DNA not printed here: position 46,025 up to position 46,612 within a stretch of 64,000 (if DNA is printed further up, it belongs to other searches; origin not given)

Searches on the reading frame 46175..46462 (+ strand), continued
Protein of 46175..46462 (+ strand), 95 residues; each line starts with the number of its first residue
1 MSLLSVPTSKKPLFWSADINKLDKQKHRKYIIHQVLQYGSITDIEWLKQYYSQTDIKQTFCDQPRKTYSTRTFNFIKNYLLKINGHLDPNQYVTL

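Call 74: find_related_loci(query=A2, collection=metagenome_contigs, flank=3000)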
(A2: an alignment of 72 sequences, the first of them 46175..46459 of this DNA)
Query A2 (95 aa) in metagenome_contigs; peptide patterns used: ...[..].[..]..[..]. (x = any residue, [..] = any of these).
425 stretches matched a pattern; 408 encode a relative of the query (tblastn E <= 1e-3); the best 80 are kept; 80 distinct loci.
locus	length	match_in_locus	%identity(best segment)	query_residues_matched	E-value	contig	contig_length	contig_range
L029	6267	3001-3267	55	6-94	8e-32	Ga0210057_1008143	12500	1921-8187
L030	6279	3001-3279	57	1-93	1e-30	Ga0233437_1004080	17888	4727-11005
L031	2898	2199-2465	55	7-94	1e-28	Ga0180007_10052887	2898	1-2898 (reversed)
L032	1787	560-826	55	7-94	1e-28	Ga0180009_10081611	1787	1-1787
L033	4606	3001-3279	52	1-93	2e-28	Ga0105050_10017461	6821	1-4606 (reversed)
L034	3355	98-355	53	8-93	2e-26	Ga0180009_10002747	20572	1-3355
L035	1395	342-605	49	6-93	1e-25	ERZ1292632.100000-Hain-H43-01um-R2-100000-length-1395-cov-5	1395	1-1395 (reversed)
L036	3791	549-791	51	13-93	2e-25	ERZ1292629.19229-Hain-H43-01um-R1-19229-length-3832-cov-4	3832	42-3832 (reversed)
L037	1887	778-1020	51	13-93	1e-25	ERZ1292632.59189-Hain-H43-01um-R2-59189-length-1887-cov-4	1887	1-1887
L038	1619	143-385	52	13-93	3e-25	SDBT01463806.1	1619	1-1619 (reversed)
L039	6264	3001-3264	48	6-93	7e-25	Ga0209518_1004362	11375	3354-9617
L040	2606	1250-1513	48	6-93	9e-25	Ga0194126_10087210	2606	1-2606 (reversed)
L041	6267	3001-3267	45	5-93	1e-24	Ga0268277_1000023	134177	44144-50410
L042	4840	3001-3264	45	6-93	2e-24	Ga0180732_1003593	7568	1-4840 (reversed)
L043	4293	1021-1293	46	4-94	3e-24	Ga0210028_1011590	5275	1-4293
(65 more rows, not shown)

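Call 79: search_protein_representatives(alignment_id=A2)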
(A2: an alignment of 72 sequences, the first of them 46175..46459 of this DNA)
Query: 72 sequences, 102 profile positions. Proteins with E-value up to 0.001 (for the whole library): 2134; up to 1e-10: 255; up to 1e-30: 16. The best 150 are listed.
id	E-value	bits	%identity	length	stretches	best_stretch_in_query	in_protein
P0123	6.1e-36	138.5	-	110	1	3-102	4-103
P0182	3.5e-33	129.7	-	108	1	4-101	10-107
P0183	3.8e-33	129.6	-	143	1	3-101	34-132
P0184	6.2e-33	128.9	-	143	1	4-101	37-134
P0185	1.4e-32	127.7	-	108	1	8-99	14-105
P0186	1.9e-32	127.3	-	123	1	3-99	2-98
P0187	1.3e-31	124.6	-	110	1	3-97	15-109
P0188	1.4e-31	124.5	-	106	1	4-101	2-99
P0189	2.8e-31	123.6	-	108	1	4-102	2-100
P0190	3.4e-31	123.3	-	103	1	3-99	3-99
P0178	3.7e-31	123.2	-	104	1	2-101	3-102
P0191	3.9e-31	123.1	-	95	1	5-97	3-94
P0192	5.0e-31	122.8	-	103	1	3-102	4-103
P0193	5.0e-31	122.8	-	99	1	4-100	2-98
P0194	5.9e-31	122.5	-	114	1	4-99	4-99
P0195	7.2e-31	122.2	-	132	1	3-97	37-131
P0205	4.7e-29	116.4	-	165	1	4-102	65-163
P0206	1.0e-28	115.4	-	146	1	3-101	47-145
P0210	6.4e-28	112.8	-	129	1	2-101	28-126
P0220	8.0e-27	109.3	-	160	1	3-97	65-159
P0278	1.2e-17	79.8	-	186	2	7-73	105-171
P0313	7.7e-14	67.6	-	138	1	5-81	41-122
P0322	2.4e-13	66.0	-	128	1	3-96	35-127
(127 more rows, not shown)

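Call 80: search_protein_families(library=pfam, proteins=[P0205, P0220, P0278, P0183, P0184, P0206, P0313, P0195, P0210, P0322], max_evalue=0.01)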
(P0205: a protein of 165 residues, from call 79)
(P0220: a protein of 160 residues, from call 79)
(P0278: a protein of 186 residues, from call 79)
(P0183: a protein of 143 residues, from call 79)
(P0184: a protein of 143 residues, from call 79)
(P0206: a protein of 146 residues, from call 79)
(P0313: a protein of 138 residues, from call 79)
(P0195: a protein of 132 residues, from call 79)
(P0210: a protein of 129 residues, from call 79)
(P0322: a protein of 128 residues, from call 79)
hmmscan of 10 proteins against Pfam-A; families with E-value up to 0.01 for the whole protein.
P0205 (165 aa): 1 family
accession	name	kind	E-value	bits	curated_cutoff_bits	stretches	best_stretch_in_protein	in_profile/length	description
PF21956.1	DUF6922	-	8.5e-12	44.8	27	1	74-120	5-51/52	Family of unknown function (DUF6922)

P0220 (160 aa): 1 family
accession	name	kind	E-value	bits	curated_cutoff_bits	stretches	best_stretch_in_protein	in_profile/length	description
PF21956.1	DUF6922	-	2.7e-12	46.4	27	1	75-121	5-51/52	Family of unknown function (DUF6922)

P0278 (186 aa): 1 family
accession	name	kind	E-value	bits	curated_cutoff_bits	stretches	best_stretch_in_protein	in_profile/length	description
PF21956.1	DUF6922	-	5.3e-19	67.9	27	2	110-158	4-52/52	Family of unknown function (DUF6922)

P0183 (143 aa): 1 family
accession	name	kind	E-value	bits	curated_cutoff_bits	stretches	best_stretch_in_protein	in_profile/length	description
PF21956.1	DUF6922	-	3.1e-12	46.2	27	1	44-90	5-51/52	Family of unknown function (DUF6922)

P0184 (143 aa): 1 family
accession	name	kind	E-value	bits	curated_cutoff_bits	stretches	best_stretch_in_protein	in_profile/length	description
PF21956.1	DUF6922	-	4.7e-11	42.4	27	1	47-91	6-50/52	Family of unknown function (DUF6922)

P0206 (146 aa): 1 family
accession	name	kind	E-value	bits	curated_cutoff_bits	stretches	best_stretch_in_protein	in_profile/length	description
PF21956.1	DUF6922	-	1.9e-13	50.1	27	1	56-103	4-51/52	Family of unknown function (DUF6922)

P0313 (138 aa): 1 family
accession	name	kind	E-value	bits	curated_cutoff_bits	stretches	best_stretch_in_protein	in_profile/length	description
PF21956.1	DUF6922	-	9e-17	60.7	27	1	47-95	3-51/52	Family of unknown function (DUF6922)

P0195 (132 aa): 1 family
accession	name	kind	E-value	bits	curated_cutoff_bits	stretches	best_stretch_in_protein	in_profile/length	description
PF21956.1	DUF6922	-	3.6e-11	42.8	27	1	47-93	5-51/52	Family of unknown function (DUF6922)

P0210 (129 aa): 1 family
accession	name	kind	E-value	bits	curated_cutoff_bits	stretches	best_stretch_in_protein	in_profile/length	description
PF21956.1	DUF6922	-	1.2e-13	50.7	27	1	37-85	3-51/52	Family of unknown function (DUF6922)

P0322 (128 aa): 1 family
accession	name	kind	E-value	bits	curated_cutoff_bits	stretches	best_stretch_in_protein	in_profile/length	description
PF21956.1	DUF6922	-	5.7e-05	23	27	1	43-86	3-46/52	Family of unknown function (DUF6922)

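Call 81: search_dna_similar(query=L027:2213-2689:+, collection=plasmids, mode=protein, max_evalue=0.001, max_rows=25)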
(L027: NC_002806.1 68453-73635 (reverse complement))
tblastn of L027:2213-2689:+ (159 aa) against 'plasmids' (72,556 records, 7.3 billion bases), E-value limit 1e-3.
Records with a match: 4; places in all: 5; records where one place covers at least 80% of the query: 2.
Best place of each record, by identity: >=99% 1; <60% 3.
By first word of the organism name: Phocaeicola 2; Microscilla 1; Bacteroides 1.
By predicted mobility (MOB-suite, as given by PLSDB): non-mobilizable 3; mobilizable 1.
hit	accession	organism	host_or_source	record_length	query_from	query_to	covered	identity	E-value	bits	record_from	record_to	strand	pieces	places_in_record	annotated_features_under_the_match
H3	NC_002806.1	Microscilla sp. PRE1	-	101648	1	159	100%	100.0%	1e-93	303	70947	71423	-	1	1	helix-turn-helix domain-containing protein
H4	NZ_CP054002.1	Bacteroides fragilis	Homo sapiens,transverse ...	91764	1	153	96%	35.8%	1e-16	82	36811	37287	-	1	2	helix-turn-helix transcriptional regulator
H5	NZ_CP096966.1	Phocaeicola vulgatus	whole organism,human feces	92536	28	153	79%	36.4%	5e-19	90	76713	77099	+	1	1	helix-turn-helix transcriptional regulator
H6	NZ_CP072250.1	Phocaeicola dorei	Homo sapiens,cultured bacterial ...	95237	28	153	79%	36.4%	5e-19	90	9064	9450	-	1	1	helix-turn-helix transcriptional regulator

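Call 82: search_dna_similar(query=L027:2213-2689:+, collection=phages, mode=protein, max_evalue=0.001, max_rows=10)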
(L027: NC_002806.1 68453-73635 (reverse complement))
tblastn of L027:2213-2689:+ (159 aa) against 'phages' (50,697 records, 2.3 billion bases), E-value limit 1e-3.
Records with a match: 1; places in all: 1; records where one place covers at least 80% of the query: 0.
Best place of each record, by identity: <60% 1.
By first word of the organism name: Bacteriophage 1.
By host as written in the record: - 1.
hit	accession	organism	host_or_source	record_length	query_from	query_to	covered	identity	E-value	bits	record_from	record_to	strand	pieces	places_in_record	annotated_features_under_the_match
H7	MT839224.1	Bacteriophage sp.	human fecal samples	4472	8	82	47%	41.6%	8e-5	47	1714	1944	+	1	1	record has no annotation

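Call 83: get_annotated_region(hit=H4, flank=2000)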
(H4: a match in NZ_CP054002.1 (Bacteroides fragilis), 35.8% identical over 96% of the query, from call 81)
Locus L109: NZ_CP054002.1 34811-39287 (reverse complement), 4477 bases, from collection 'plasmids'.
description: Bacteroides fragilis strain FDAARGOS_763 plasmid unnamed2, complete sequence
organism: Bacteroides fragilis (NCBI taxid 817)
taxonomy: Bacteria; Bacteroidota; Bacteroidia; Bacteroidales; Bacteroidaceae; Bacteroides; Bacteroides fragilis
host: -; source: Homo sapiens,transverse colon,transverse colon; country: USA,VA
typing (MOB-suite, as given by PLSDB): non-mobilizable
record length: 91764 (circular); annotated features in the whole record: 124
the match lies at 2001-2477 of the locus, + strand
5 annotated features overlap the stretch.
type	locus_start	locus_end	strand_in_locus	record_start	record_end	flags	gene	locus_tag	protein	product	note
CDS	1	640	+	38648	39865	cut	-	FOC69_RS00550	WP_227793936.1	nucleotidyl transferase AbiEii/AbiGii toxin family protein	-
CDS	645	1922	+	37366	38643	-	-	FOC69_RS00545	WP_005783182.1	toprim domain-containing protein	-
CDS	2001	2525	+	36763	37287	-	-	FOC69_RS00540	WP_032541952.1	helix-turn-helix transcriptional regulator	-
CDS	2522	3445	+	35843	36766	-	-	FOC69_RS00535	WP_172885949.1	nucleotidyl transferase AbiEii/AbiGii toxin family protein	-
CDS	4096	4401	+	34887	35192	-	-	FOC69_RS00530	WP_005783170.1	hypothetical protein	-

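Call 84: get_annotated_region(hit=H5, flank=2000)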
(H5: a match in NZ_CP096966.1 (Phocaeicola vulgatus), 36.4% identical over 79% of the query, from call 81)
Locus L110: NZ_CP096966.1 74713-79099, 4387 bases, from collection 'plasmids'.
description: Phocaeicola vulgatus strain CL10T00C06 plasmid pPvulCL10_1, complete sequence
organism: Phocaeicola vulgatus (NCBI taxid 821)
taxonomy: Bacteria; Bacteroidota; Bacteroidia; Bacteroidales; Bacteroidaceae; Phocaeicola; Phocaeicola vulgatus
host: -; source: whole organism,human feces; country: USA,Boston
typing (MOB-suite, as given by PLSDB): non-mobilizable
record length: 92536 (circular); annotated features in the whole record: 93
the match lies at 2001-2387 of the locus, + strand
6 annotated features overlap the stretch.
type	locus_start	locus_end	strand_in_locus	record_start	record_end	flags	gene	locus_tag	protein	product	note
CDS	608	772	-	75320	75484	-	-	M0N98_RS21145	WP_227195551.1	hypothetical protein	-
CDS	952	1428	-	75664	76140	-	-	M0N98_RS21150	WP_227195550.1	hypothetical protein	-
CDS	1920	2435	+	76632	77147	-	-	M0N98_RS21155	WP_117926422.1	helix-turn-helix transcriptional regulator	-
CDS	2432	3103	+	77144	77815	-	-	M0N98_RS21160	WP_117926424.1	nucleotidyl transferase AbiEii/AbiGii toxin family protein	-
CDS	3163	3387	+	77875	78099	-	-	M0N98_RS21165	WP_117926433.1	DUF3791 domain-containing protein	-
CDS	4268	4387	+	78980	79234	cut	-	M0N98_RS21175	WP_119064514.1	plasmid partition protein ParG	-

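Call 85: search_protein_families(library=pfam, proteins=[L109:2001-2525:+, L110:1920-2435:+, L109:2522-3445:+, L110:2432-3103:+], max_evalue=0.01)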
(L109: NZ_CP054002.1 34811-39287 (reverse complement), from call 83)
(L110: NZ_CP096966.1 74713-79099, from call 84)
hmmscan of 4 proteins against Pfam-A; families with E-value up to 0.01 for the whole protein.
L109:2001-2525:+ (174 aa): 4 families
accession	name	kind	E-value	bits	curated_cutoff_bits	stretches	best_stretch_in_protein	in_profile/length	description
PF21956.1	DUF6922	-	2.4e-21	75.4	27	1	102-153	1-52/52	Family of unknown function (DUF6922)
PF01381.28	HTH_3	-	3.1e-06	27.6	23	1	24-73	5-54/55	Helix-turn-helix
PF00806.25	PUF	-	0.0024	18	26.3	0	124-141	14-31/35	Pumilio-family RNA binding repeat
PF22666.2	Glyco_hydro_2_N2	-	0.0079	16.7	27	0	102-155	29-84/167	Glycosyl hydrolase 2 galactose-binding domain-like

L110:1920-2435:+ (171 aa): 4 families
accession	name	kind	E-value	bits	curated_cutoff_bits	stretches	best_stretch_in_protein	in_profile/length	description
PF21956.1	DUF6922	-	4.3e-21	74.6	27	1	99-150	1-52/52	Family of unknown function (DUF6922)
PF01381.28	HTH_3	-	2.3e-07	31.2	23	1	21-69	5-53/55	Helix-turn-helix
PF13443.12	HTH_26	-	0.0023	18.6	22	1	17-68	2-54/63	Cro/C1-type HTH DNA-binding domain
PF12844.13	HTH_19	-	0.0025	18.1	30.2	1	14-71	1-57/64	Helix-turn-helix domain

L109:2522-3445:+ (307 aa): 2 families
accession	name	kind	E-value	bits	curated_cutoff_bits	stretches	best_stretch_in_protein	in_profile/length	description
PF08843.17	AbiEii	-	2.1e-16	61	22.5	1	16-157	3-173/238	Nucleotidyl transferase AbiEii toxin, Type IV TA system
PF01023.25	S_100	-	0.0073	16.3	22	0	199-214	19-34/45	S-100/ICaBP type calcium binding domain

L110:2432-3103:+ (223 aa): 1 family
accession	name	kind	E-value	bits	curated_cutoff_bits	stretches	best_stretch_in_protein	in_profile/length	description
PF08843.17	AbiEii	-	7.3e-13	49.4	22.5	1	15-175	2-190/238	Nucleotidyl transferase AbiEii toxin, Type IV TA system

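Call 92: search_protein_families(library=phrogs, proteins=[window:46175-46459:+, L002:5075-5899:-], max_evalue=0.01)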
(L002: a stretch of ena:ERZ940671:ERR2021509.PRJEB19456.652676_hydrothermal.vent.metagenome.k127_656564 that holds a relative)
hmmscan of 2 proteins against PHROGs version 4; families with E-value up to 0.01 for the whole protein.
window:46175-46459:+ (95 aa): 0 families

L002:5075-5899:- (274 aa): 0 families

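Call 93: fold_search(model_id=the predicted structure, library=viral)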
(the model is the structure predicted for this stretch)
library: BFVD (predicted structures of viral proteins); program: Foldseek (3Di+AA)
matches with E <= 10: 18; with E <= 0.001: 0
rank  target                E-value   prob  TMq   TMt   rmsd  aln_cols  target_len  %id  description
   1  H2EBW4                1.7e+00  0.06  0.28  0.18   8.0       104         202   13  Ankyrin repeat protein [Megavirus courdo7]
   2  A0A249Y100            4.4e+00  0.12  0.37  0.18   3.4        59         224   20  (no name in the UniProt tables at hand)
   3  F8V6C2                4.7e+00  0.10  0.32  0.13   2.9        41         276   20  Uncharacterized protein R579 [Acanthamoeba polyphaga mimivirus]
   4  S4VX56                5.4e+00  0.04  0.32  0.08  11.1        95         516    5  F-box incomplete domain containing protein [Pandoravirus salinus]
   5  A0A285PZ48            5.4e+00  0.03  0.25  0.09   7.2        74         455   16  Ankyrin repeat [Cedratvirus lausannensis]
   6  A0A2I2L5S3            6.1e+00  0.02  0.23  0.07  10.6        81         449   20  Uncharacterized protein [Orpheovirus IHUMI-LCC2]
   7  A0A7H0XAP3            6.1e+00  0.01  0.20  0.13  10.6        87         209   11  (no name in the UniProt tables at hand)
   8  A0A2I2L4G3            7.9e+00  0.04  0.32  0.12   6.2        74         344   15  Uncharacterized protein [Orpheovirus IHUMI-LCC2]
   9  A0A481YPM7            7.9e+00  0.02  0.29  0.16  14.5       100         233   11  Uncharacterized protein [Pithovirus LCDPAC02]
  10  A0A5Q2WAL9            7.9e+00  0.01  0.16  0.14  13.5        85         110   15  (no name in the UniProt tables at hand)
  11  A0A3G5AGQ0            8.4e+00  0.04  0.33  0.17   6.4        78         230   10  Ankyrin repeat protein [Satyrvirus sp.]
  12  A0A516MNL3            8.4e+00  0.01  0.24  0.06  12.3       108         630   10  (no name in the UniProt tables at hand)
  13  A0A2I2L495            8.9e+00  0.05  0.35  0.21   4.5        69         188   17  Ankyrin-repeat protein [Orpheovirus IHUMI-LCC2]
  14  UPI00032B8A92         8.9e+00  0.02  0.26  0.20   6.4        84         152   12  (no name look-up for this kind of identifier)
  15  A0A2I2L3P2            8.9e+00  0.02  0.21  0.07   9.3        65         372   17  F-box domain-containing protein [Orpheovirus IHUMI-LCC2]
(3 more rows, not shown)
